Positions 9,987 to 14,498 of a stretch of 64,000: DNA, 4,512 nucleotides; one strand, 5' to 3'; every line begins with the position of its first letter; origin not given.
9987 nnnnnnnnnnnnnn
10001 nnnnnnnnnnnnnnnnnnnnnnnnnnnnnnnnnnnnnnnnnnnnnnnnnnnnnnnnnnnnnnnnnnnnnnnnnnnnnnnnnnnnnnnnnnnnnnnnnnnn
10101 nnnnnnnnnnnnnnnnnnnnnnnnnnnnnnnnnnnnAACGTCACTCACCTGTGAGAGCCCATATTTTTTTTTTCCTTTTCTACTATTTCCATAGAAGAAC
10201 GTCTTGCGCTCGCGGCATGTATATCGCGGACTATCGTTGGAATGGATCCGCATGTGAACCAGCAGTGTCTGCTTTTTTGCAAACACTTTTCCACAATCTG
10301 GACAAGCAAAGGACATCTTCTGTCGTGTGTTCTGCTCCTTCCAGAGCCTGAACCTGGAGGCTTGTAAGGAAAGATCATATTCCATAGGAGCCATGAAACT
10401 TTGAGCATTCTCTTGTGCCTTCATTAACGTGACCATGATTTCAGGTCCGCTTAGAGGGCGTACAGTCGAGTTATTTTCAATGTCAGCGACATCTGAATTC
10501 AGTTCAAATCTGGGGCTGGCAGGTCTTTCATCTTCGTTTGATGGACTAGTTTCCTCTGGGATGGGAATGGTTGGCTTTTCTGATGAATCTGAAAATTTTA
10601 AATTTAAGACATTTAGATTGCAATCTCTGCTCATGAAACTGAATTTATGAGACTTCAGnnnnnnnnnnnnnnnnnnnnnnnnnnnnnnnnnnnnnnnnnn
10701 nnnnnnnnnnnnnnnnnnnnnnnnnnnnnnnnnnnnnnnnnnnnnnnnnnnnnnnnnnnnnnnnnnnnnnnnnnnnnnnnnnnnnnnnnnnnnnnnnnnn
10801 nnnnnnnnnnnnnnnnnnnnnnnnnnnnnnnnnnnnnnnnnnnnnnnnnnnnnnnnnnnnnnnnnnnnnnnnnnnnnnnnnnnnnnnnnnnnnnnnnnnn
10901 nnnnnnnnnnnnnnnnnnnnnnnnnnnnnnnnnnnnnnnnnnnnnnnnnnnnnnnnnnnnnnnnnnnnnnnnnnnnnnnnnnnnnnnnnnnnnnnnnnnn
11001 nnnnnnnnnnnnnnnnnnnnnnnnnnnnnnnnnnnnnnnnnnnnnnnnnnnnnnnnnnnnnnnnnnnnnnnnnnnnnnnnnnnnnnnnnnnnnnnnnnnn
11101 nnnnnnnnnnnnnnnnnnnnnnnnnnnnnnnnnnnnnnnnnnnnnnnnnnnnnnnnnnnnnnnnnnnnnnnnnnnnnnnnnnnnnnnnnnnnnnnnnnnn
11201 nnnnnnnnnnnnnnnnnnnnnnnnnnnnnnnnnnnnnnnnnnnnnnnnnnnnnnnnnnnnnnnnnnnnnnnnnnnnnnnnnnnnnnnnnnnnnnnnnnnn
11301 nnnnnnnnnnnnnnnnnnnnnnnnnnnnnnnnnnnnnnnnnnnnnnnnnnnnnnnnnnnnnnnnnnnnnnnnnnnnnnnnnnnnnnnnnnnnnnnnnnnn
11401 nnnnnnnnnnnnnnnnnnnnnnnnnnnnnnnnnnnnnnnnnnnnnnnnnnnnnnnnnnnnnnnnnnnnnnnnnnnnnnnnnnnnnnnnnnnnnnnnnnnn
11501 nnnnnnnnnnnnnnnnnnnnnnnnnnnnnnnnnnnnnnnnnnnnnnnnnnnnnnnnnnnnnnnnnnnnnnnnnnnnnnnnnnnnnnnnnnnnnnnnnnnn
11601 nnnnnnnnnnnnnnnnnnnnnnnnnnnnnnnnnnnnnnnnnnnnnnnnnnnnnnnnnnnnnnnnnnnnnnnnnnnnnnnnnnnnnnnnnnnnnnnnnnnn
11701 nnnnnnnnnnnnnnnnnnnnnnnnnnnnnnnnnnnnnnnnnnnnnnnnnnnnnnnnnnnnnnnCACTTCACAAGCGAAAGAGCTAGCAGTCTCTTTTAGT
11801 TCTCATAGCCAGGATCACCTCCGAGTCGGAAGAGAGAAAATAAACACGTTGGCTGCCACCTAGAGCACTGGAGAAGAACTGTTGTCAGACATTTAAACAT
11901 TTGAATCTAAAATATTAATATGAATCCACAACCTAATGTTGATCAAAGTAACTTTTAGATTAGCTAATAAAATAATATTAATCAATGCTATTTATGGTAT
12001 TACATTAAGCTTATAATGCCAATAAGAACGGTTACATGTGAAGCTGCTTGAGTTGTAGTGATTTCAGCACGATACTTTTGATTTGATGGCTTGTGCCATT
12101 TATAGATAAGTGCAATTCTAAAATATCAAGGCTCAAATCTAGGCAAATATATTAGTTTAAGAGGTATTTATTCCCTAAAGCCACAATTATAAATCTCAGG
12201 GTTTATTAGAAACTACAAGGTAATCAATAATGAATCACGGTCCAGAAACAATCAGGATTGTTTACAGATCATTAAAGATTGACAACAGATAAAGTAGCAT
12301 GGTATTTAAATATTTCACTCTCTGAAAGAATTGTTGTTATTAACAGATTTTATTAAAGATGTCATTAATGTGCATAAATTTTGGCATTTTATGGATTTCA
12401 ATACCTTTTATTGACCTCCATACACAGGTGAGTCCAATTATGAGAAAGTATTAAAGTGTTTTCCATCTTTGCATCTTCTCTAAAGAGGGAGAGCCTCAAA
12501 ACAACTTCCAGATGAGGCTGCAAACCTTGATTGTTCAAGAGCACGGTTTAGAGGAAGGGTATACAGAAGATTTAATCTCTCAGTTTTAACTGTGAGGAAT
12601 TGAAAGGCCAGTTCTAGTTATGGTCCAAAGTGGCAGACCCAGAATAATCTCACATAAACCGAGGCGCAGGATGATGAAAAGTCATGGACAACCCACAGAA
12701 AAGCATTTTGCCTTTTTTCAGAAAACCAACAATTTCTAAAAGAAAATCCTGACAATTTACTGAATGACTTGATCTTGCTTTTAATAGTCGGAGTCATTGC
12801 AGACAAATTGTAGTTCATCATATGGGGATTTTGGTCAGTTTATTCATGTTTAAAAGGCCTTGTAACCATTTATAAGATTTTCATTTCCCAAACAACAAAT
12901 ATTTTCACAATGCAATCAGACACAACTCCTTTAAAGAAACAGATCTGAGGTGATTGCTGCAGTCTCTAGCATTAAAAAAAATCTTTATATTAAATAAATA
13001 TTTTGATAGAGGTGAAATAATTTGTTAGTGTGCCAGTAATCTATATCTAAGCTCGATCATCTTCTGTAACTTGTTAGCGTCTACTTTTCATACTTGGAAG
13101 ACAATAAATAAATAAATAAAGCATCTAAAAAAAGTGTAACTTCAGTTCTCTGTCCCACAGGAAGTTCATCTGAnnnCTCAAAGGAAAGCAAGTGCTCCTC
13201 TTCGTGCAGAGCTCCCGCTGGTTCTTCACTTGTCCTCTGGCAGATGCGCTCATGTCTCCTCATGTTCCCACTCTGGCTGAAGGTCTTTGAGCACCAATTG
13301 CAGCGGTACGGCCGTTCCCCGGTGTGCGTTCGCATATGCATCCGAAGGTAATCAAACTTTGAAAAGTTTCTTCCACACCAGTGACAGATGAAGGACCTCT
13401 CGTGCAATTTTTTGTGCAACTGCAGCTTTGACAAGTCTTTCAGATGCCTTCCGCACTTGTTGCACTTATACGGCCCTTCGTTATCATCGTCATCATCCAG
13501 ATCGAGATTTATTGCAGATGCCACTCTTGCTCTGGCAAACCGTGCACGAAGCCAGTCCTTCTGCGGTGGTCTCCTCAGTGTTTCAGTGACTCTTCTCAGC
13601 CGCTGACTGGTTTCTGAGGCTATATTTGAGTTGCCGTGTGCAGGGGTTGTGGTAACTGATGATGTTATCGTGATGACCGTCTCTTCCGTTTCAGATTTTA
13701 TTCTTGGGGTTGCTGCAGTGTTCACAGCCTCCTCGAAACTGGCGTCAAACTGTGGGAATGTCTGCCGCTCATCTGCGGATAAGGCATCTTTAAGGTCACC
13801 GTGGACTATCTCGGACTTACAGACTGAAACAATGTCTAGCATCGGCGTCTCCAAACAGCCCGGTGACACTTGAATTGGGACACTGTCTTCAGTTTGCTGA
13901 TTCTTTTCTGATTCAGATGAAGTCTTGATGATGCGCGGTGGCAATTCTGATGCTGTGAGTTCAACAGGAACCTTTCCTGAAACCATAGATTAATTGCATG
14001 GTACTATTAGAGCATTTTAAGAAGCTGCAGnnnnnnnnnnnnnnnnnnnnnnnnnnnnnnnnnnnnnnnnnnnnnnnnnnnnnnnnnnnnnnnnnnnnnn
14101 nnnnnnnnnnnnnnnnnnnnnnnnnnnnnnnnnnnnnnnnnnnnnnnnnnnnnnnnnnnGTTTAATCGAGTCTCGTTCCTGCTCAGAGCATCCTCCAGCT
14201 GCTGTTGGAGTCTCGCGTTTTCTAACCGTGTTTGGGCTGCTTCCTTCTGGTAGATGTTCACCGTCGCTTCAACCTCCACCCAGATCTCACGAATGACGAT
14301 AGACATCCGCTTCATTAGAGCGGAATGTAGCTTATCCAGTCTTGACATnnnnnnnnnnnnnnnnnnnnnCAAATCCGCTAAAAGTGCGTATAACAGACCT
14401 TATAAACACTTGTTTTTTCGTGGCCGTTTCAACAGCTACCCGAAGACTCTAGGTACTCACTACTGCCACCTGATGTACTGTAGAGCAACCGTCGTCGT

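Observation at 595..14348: Tandem cluster of three paralogous fish-type zinc-finger genes with a shared N-terminal coiled-coil exon and divergent finger content (BED versus C2H2)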

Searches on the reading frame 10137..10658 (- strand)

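Call 6: search_protein_families(library=pfam, max_evalue=1, proteins=[window:10137-10658:-])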
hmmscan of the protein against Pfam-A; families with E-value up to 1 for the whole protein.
window:10137-10658:- (174 aa): 10 families
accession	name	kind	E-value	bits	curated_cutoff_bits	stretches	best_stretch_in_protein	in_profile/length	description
PF00096.32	zf-C2H2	-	5.6e-07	30.1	25.2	1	117-139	1-23/23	Zinc finger, C2H2 type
PF13894.12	zf-C2H2_4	-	3.3e-05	24.6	27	1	117-139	1-23/24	C2H2-type zinc finger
PF13465.12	zf-H2C2_2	-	4.5e-05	24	40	2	135-150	5-19/26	Zinc-finger double domain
PF23561.1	zf-C2H2_15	-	0.0036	17.7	27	1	119-141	6-28/30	C2H2 zinc finger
PF07754.17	HVO_2753_ZBP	-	0.035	14.3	33.2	1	113-126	13-26/46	Small zinc finger protein HVO_2753-like, Zn-binding pocket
PF09814.14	HECT_2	-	0.059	12.7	22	1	28-131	22-128/369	HECT-like Ubiquitin-conjugating enzyme (E2)-binding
PF18868.7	zf-C2H2_3rep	-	0.12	13.6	30.8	1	109-165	25-82/126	Zinc finger C2H2-type, 3 repeats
PF12171.14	zf-C2H2_jaz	-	0.16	12.7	22.6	1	117-137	2-22/27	Zinc-finger double-stranded RNA-binding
PF25412.1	zf-C2H2_ZNF592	-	0.16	12.3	27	1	115-144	5-36/45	ZNF592-like C2H2 zinc finger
PF07975.18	C1_4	-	0.31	11.8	28.9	0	107-139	16-48/55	TFIIH C1-like domain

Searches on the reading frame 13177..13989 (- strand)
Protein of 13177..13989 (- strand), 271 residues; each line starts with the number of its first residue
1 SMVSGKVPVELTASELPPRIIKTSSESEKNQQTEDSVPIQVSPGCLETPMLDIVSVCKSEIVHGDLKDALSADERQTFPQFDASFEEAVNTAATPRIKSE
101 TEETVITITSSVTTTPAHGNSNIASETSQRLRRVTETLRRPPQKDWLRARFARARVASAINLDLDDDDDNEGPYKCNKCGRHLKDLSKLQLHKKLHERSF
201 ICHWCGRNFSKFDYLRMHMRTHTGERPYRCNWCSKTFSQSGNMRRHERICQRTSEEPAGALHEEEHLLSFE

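Call 6: search_protein_families(library=pfam, max_evalue=1, proteins=[window:13177-13989:-])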
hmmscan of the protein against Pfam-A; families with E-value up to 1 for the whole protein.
window:13177-13989:- (271 aa): 24 families
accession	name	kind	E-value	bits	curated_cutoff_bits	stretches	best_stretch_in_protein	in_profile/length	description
PF00096.32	zf-C2H2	-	7e-14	51.8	25.2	3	200-222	1-23/23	Zinc finger, C2H2 type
PF13894.12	zf-C2H2_4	-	3.3e-09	37.1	27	3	200-222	1-23/24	C2H2-type zinc finger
PF13465.12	zf-H2C2_2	-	2.1e-08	34.5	40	1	214-239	1-26/26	Zinc-finger double domain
PF16278.11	zf-C2HE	-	7.9e-06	26.6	30.1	1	192-222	29-60/63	C2HE / C2H2 / C2HC zinc-binding finger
PF13912.12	zf-C2H2_6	-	0.00013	22.3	25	1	200-222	2-24/27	C2H2-type zinc finger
PF03107.22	C1_2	-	0.0015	19.2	26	1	188-214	6-34/48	C1 domain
PF23447.1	DUF7128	-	0.002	18.4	25.7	1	225-257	10-40/44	Domain of unknown function (DUF7128)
PF22995.2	C2CH-3rd_BIRD-IDD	-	0.0067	16.5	27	1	227-250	1-24/25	BIRD-IDD transcription factor, third C2HC zinc finger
PF09723.15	Zn_ribbon_8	-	0.007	16.8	34.4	0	228-253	6-32/41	Zinc ribbon domain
PF02748.20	PyrI_C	-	0.016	15.5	23.4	0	218-239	25-45/48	Aspartate carbamoyltransferase regulatory chain, metal binding domain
PF05063.20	MT-A70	-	0.028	14.8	23.9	1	181-208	26-53/172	MT-A70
PF23217.2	DUF7066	-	0.036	14.5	27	1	227-251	8-32/53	Domain of unknown function (DUF7066)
PF24317.1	PSI_Plexin-B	-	0.048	13.9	27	0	222-235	13-26/33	Plexin-B, PSI domain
PF00130.28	C1_1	-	0.056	13.7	26.5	1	171-209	9-38/53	Phorbol esters/diacylglycerol binding domain (C1 domain)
PF12773.13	DZR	-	0.062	13.9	27.3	1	176-239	1-36/45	Double zinc ribbon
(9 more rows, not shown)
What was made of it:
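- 13174..13976 (-): G3 exon 2: acceptor TTTCAG|GA, linker plus three C2H2 fingers, stop TGA at 13176..13174. Protein of 330 aa. Pfam zf-C2H2 in 3 stretches, E=7e-14 (call 6).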

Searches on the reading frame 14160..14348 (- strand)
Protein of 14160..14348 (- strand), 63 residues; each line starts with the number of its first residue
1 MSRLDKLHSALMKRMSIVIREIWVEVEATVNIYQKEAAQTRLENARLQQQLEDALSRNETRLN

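Call 6: search_protein_families(library=pfam, max_evalue=1, proteins=[window:14160-14348:-])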
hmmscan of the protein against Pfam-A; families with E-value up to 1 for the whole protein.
seq(63 aa): 1 family
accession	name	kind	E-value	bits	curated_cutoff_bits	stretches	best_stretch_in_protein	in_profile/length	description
PF09755.14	DUF2046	-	0.0072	15.9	24.7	1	12-60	237-285/305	Uncharacterized conserved protein H4 (DUF2046)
